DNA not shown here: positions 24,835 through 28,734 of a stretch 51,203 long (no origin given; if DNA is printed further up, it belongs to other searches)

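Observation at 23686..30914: Overlapping pair: a 1633-aa single-pass giant protein with a zinc-ribbon tail, and a 776-aa Cys-rich lipoprotein. Candidate trans-envelope apparatus of unknown function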

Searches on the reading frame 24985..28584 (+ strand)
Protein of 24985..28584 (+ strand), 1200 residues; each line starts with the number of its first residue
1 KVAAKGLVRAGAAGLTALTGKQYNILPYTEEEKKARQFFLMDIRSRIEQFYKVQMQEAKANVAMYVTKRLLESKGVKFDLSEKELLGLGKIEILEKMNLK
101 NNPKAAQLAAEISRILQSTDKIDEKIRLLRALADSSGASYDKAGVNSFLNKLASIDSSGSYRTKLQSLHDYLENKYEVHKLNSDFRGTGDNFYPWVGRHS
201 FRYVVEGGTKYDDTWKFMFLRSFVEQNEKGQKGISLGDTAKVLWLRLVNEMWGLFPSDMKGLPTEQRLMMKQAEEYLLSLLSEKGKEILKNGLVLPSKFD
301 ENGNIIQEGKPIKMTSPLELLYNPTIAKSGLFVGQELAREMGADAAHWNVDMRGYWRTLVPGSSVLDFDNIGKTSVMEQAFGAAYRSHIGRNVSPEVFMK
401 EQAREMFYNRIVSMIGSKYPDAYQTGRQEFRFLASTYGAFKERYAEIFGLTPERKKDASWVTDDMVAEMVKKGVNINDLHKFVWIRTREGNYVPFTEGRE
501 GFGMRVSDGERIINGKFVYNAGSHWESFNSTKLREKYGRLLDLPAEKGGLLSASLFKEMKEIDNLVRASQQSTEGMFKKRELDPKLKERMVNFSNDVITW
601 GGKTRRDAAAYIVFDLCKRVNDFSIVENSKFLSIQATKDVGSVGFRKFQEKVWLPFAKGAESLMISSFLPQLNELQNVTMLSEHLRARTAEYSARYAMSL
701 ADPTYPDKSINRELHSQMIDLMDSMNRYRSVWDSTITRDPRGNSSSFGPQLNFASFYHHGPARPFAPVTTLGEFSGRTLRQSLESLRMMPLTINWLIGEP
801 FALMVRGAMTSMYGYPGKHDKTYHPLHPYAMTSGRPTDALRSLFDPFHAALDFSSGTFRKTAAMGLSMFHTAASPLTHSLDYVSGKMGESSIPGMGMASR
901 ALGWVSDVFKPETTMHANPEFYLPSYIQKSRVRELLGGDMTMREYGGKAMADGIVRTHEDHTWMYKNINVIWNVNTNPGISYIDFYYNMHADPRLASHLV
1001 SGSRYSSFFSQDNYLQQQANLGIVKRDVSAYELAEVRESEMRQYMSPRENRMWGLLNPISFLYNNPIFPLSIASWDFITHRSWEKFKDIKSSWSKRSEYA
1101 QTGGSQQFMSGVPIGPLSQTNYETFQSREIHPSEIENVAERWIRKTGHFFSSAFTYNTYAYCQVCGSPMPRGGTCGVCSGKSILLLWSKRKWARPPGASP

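Call 49: search_protein_representatives(alignment_id=A3)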
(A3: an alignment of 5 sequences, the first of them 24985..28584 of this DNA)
Query: 5 sequences, 1179 profile positions. Proteins with E-value up to 0.001 (for the whole library): 101; up to 1e-10: 87; up to 1e-30: 72. The best 101 are listed.
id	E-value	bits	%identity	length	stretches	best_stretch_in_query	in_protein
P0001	0.0e+00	1994.9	-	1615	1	1-1177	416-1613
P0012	0.0e+00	1988.1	-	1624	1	1-1177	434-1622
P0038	2.6e-239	813.7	-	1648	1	34-1155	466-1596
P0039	5.0e-227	773.0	-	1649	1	14-1160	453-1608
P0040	3.5e-174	598.0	-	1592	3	9-820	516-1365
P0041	1.2e-163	563.1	-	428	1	744-1172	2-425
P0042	7.1e-153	527.4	-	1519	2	39-833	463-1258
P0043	2.0e-144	499.4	-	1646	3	7-818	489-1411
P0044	9.3e-138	477.4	-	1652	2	11-819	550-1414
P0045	2.2e-137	476.2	-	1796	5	31-598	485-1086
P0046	6.0e-136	471.4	-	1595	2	9-835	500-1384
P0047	6.5e-136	471.2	-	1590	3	41-818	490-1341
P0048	3.6e-134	465.5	-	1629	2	40-824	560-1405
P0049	1.4e-132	460.2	-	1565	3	9-836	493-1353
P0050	3.1e-128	445.8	-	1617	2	11-835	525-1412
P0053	3.7e-117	409.2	-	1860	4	48-593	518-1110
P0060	1.4e-106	374.1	-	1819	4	795-1037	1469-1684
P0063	6.0e-100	352.1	-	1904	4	36-512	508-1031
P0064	8.6e-100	351.6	-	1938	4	48-512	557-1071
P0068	4.9e-92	325.9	-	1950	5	901-1155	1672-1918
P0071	1.5e-80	287.9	-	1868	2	41-818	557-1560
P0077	2.5e-64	234.2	-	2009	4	560-820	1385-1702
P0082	1.7e-50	188.3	-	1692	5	581-817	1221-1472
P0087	8.8e-47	176.0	-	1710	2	106-821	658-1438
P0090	3.5e-43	164.1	-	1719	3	560-1035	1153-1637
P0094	5.5e-39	150.2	-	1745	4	556-818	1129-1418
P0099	1.9e-36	141.8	-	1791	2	39-821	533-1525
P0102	5.1e-34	133.8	-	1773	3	634-828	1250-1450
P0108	2.6e-29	118.2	-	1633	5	579-795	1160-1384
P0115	9.7e-18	79.8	-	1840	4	583-736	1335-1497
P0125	2.1e-09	52.2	-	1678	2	118-816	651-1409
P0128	4.4e-07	44.6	-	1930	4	646-818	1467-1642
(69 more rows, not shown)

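Call 60: list_cluster_members(proteins=[P0040, P0045, P0053, P0060, P0064, P0077, P0087, P0099, P0108, P0125])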
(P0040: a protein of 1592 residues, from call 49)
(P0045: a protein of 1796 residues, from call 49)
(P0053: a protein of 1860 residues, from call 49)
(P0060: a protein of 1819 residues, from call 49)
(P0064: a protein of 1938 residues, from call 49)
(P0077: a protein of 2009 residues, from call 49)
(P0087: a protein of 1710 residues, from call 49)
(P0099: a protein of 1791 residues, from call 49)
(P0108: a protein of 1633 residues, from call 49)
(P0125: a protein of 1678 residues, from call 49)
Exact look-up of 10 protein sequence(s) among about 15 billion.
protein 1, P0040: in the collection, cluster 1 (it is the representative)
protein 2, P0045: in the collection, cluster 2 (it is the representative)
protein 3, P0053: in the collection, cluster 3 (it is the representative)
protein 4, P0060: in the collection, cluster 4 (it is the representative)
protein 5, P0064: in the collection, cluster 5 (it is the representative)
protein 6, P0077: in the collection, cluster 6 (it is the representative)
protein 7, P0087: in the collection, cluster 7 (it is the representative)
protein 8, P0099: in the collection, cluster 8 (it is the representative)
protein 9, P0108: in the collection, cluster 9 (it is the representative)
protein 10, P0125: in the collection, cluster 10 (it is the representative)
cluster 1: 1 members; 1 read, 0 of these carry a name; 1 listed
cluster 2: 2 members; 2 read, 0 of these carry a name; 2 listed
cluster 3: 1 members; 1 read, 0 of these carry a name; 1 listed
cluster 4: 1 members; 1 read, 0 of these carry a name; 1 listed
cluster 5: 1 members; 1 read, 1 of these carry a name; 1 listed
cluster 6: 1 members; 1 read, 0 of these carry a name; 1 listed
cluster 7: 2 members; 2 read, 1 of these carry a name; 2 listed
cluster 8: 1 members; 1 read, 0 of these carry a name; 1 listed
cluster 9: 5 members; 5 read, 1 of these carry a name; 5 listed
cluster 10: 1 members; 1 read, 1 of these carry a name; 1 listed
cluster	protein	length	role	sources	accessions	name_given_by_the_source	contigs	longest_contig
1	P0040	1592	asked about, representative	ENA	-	-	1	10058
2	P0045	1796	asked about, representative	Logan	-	-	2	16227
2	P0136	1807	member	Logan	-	-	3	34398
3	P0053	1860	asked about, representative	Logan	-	-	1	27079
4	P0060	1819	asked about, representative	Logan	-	-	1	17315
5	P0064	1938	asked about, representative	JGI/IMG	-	hypothetical protein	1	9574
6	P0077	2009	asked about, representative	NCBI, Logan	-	-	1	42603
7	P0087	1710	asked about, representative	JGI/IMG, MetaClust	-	\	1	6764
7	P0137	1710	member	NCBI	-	-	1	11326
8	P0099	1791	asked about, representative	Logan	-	-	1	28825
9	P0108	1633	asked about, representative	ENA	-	-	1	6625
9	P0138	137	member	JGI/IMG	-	hypothetical protein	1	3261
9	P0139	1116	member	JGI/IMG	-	-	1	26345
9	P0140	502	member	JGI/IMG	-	-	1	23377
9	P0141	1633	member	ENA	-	-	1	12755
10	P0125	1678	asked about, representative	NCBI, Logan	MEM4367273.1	MAG: Ig-like domain-containing protein [Candidatus Anstonellales archaeon]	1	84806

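Call 64: predict_structure(alignment_id=A4)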
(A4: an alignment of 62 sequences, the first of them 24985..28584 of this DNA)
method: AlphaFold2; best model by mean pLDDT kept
length: 1200 residues; sequences in the alignment: 62
mean_pLDDT: 82.4   pTM: 0.84
mean pLDDT of the five models: 82.4, 80.6, 80.1, 79.4, 78.6
residues with pLDDT >= 90: 580; 70-90: 380; 50-70: 140; < 50: 100
segments of 3 or more residues with pLDDT < 50: 1095-1161, 1164-1166, 1180-1187, 1189-1196, 1198-1200
pLDDT, mean of each block of 10 residues (from residue 1): 65 73 74 81 96 97 98 97 95 97 97 97 98 97 98 97 97 95 86 95 91 97 95 95 97 95 94 98 97 89 84 95 90 84 93 92 79 92 90 92 95 94 94 96 96 94 95 92 95 87 90 96 93 89 87 95 94 84 94 96 94 94 90 94 80 81 80 88 90 85 63 76 85 73 87 86 79 76 84 84 88 87 91 81 85 67 63 62 58 55 63 61 79 73 86 88 88 67 90 94 91 95 94 93 74 75 70 74 67 48 34 29 29 39 39 37 48 50 44 44
secondary structure, 60 per line:
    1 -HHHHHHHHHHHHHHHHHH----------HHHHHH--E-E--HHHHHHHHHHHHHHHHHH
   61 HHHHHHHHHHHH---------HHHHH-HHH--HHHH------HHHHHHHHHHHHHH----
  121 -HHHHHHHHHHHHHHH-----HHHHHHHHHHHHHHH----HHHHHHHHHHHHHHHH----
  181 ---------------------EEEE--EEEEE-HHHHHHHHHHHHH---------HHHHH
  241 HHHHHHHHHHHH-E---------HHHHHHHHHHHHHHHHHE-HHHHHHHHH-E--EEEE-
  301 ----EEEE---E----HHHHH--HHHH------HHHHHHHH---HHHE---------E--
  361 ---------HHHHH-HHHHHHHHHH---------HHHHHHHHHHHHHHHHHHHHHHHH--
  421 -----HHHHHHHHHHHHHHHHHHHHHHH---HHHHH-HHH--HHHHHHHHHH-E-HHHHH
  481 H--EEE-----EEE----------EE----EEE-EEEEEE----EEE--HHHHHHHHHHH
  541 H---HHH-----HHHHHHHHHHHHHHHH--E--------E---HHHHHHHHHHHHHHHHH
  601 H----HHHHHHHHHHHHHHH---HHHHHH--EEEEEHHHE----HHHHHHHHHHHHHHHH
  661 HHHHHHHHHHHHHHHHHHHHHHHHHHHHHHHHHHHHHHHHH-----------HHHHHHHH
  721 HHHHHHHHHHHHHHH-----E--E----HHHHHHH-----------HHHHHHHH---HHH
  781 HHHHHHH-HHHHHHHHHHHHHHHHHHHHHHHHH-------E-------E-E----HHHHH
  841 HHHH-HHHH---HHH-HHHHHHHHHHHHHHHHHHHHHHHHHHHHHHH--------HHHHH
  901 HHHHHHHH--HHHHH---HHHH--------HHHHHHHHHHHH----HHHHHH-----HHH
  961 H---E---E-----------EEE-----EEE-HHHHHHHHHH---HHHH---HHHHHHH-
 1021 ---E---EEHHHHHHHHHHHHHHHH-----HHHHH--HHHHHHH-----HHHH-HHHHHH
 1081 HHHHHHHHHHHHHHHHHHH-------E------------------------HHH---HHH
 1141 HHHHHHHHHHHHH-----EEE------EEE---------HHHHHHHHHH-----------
elements in order (helices of 4 or more, strands of 3 or more residues): H2-19 H30-35 H43-72 H82-86 H93-96 H103-116 H122-136 H142-156 H161-176 E202-205 E208-212 H214-226 H236-252 H264-280 H283-291 E296-299 E305-308 H317-321 H324-327 H334-341 H370-374 H376-385 H395-418 H426-448 H452-456 H463-472 H476-481 E484-486 E492-494 E511-513 E515-520 E525-527 H530-541 H553-568 H584-601 H606-620 H624-629 E632-636 H645-701 H713-735 H749-755 H767-774 H778-787 H789-813 H836-844 H846-849 H857-887 H896-908 H911-915 H919-922 H931-942 H947-952 H958-961 E981-983 E989-991 H993-1002 H1006-1009 H1013-1019 H1030-1045 H1051-1055 H1058-1064 H1070-1073 H1075-1099 H1138-1153 E1159-1161 E1168-1170 H1180-1189

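Call 66: fold_search(model_id=the predicted structure, library=pdb)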
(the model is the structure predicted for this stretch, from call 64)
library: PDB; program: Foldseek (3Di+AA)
matches with E <= 10: 44; with E <= 0.001: 0
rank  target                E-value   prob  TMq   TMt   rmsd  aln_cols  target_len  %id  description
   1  7ni5_A                3.2e-01  0.05  0.09  0.05  39.2      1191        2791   10  Human ATM kinase with bound inhibitor KU-55933 (released 2021-09-01)
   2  8w20_A                1.3e+00  0.01  0.05  0.06  63.6       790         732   10  Umb1 umbrella toxin particle (released 2024-04-17)
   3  7sic_A                1.9e+00  0.01  0.07  0.04  39.4      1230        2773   11  Human ATM Dimer (released 2022-02-02)
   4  7ni5_B                1.9e+00  0.02  0.09  0.05  39.2      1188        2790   11  Human ATM kinase with bound inhibitor KU-55933 (released 2021-09-01)
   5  5ot4_D                2.3e+00  0.01  0.06  0.08  41.5       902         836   11  Structure of the Legionella pneumophila effector RidL (1-866) (released 2017-12-13)
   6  7n6g_6D               2.5e+00  0.03  0.07  0.10  30.3       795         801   10  C1 of central pair (released 2022-05-18)
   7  3vkh_B                2.6e+00  0.02  0.08  0.04  37.5      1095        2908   11  X-ray structure of a functional full-length dynein motor domain (released 2012-03-14)
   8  6xn3_D                3.0e+00  0.14  0.05  0.33  16.4       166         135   17  Structure of the Lactococcus lactis Csm CTR_4:3 CRISPR-Cas Complex (released 2022-01-12)
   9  8tl9_B                3.0e+00  0.01  0.08  0.06  34.7      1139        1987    9  Human Type 3 IP3 Receptor - Resting State (+IP3/ATP) (released 2023-11-08)
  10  7y1k                  3.3e+00  0.01  0.07  0.07  37.3      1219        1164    9  Structure of SUR2A in complex with Mg-ATP, Mg-ADP and repaglinide in the inward-facing conformation (released 2023-06-14)
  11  9d9z_B                3.7e+00  0.01  0.08  0.04  42.1      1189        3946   12  Structure of human UBR4-KCMF1-CaM E3 ligase complex (Silencing Factor of the Integrated stress response, SiFI) (released 2025-06-11)
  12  4c0p_A                3.9e+00  0.01  0.07  0.08  34.4      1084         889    8  Unliganded Transportin 3 (released 2014-01-22)
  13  7zxv                  4.0e+00  0.02  0.04  0.10  21.9       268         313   11  Orange Carotenoid Protein Trp-288 BTA mutant (released 2023-02-01)
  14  7y1l                  4.0e+00  0.01  0.07  0.07  35.7      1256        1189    9  Structure of SUR2B in complex with Mg-ATP and repaglinide in the inward-facing conformation (released 2023-06-14)
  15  5tuw_D                4.2e+00  0.01  0.04  0.10  22.0       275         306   13  Crystal structure of Orange Carotenoid Protein with partial loss of 3'OH Echinenone chromophore (released 2017-06-07)
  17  8g0l_B                4.4e+00  0.01  0.07  0.09  36.2      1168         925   12  Semi-synthetic CoA-alpha-Synuclein Constructs Trap N-terminal Acetyltransferase NatB for Binding Mechanism Studies (released 2023-05-03)
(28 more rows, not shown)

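Call 71: fold_search(model_id=the predicted structure, library=viral)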
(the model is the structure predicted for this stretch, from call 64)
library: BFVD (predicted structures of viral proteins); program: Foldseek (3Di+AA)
matches with E <= 10: 72; with E <= 0.001: 0
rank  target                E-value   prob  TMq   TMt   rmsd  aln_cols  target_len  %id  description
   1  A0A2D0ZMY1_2          1.7e-01  0.05  0.07  0.09  35.7      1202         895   10  (no name in the UniProt tables at hand)
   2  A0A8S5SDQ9            2.2e-01  0.04  0.07  0.07  35.4      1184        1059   10  Minor tail protein [Caudovirales sp. ctrNG92]
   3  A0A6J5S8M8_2          4.4e-01  0.03  0.07  0.07  31.3      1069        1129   13  Large polyvalent protein-associated domain-containing protein [uncultured Caudovirales phage]
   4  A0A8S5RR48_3          5.3e-01  0.02  0.07  0.07  41.8      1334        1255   10  RNA polymerase [Podoviridae sp. ctXdu7]
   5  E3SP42                6.3e-01  0.03  0.07  0.07  34.7      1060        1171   10  Predicted protein [Cyanophage NATL2A-133]
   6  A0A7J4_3              7.5e-01  0.03  0.08  0.08  35.2      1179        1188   11  PLD phosphodiesterase domain-containing protein [Microcystis phage LMM01]
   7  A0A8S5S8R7            8.1e-01  0.02  0.06  0.06  36.4      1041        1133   11  Chromosome segregation ATPase [Phage sp. ctGns7]
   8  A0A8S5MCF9            1.3e+00  0.02  0.06  0.07  40.4      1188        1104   12  Minor tail protein [Siphoviridae sp. ctG7D9]
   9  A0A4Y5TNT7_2          1.4e+00  0.01  0.07  0.09  35.3      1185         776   10  Internal protein D [Bordetella phage vB_BbrP_BB8]
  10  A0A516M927            1.6e+00  0.02  0.06  0.08  36.2       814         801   10  (no name in the UniProt tables at hand)
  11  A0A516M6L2            1.6e+00  0.01  0.07  0.07  31.6      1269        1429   11  (no name in the UniProt tables at hand)
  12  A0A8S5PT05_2          1.9e+00  0.01  0.07  0.08  35.7       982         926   11  Uncharacterized protein [Myoviridae sp. ctzS633]
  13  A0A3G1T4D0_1          2.1e+00  0.01  0.06  0.05  55.3      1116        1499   11  Peptidase C76 domain-containing protein [macacine gammaherpesvirus 13]
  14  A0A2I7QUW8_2          2.2e+00  0.01  0.06  0.07  34.6       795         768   10  (no name in the UniProt tables at hand)
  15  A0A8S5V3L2            2.4e+00  0.01  0.05  0.09  30.6       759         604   11  Minor capsid protein [Myoviridae sp. ctk6V34]
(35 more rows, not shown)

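Call 75: list_cluster_members(proteins=[P0043, P0048, P0063, P0068, P0071, P0082, P0090, P0094, P0102, P0115])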
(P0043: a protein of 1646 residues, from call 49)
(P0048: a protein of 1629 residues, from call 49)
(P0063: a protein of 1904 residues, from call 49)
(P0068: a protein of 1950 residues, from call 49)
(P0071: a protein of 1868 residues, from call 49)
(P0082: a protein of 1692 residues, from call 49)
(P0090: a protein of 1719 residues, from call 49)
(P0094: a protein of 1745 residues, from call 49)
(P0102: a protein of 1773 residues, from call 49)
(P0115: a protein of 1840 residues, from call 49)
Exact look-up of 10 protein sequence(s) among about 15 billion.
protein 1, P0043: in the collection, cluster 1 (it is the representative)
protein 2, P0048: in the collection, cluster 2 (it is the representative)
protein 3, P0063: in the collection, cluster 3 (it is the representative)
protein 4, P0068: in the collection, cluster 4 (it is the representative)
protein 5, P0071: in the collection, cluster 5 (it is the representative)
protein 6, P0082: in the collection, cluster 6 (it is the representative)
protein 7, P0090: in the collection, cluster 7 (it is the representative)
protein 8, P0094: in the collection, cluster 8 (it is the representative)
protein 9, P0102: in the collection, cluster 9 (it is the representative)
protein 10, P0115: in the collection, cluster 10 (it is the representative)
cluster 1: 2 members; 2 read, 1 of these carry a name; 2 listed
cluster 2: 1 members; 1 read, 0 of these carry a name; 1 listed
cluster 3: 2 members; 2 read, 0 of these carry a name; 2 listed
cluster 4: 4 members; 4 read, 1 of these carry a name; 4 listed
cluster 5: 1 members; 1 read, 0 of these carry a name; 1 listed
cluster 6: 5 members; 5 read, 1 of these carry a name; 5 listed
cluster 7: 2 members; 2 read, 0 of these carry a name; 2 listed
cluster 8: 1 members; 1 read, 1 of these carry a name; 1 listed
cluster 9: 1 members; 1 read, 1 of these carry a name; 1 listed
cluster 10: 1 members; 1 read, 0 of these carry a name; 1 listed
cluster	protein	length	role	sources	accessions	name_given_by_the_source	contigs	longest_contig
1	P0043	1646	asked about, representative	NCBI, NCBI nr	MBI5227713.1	hypothetical protein HY988_03950 [Candidatus Micrarchaeota archaeon] | hypothetical protein [Candidatus Micrarchaeota archaeon]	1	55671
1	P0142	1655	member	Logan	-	-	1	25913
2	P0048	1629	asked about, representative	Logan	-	-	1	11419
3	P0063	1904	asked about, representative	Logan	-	-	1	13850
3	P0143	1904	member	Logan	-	-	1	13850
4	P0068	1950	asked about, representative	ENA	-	-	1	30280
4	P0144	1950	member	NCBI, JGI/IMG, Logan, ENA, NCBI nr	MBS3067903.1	hypothetical protein J4450_04325 [Candidatus Micrarchaeota archaeon] | hypothetical protein [Candidatus Micrarchaeota archaeon]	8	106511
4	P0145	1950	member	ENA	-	-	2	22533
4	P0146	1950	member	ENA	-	-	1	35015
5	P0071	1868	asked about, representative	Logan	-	-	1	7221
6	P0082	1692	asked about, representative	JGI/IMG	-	-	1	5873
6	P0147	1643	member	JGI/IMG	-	hypothetical protein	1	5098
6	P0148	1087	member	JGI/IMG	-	-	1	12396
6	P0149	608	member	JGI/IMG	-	-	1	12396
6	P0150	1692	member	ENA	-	-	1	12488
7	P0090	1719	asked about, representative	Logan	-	-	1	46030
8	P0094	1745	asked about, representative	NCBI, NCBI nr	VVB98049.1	Uncharacterised protein [uncultured archaeon]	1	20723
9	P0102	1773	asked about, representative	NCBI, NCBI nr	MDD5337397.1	MAG: hypothetical protein PHS02_02840 [Candidatus ainarchaeum sp.] | hypothetical protein [Candidatus ainarchaeum sp.]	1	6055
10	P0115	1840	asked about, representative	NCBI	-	-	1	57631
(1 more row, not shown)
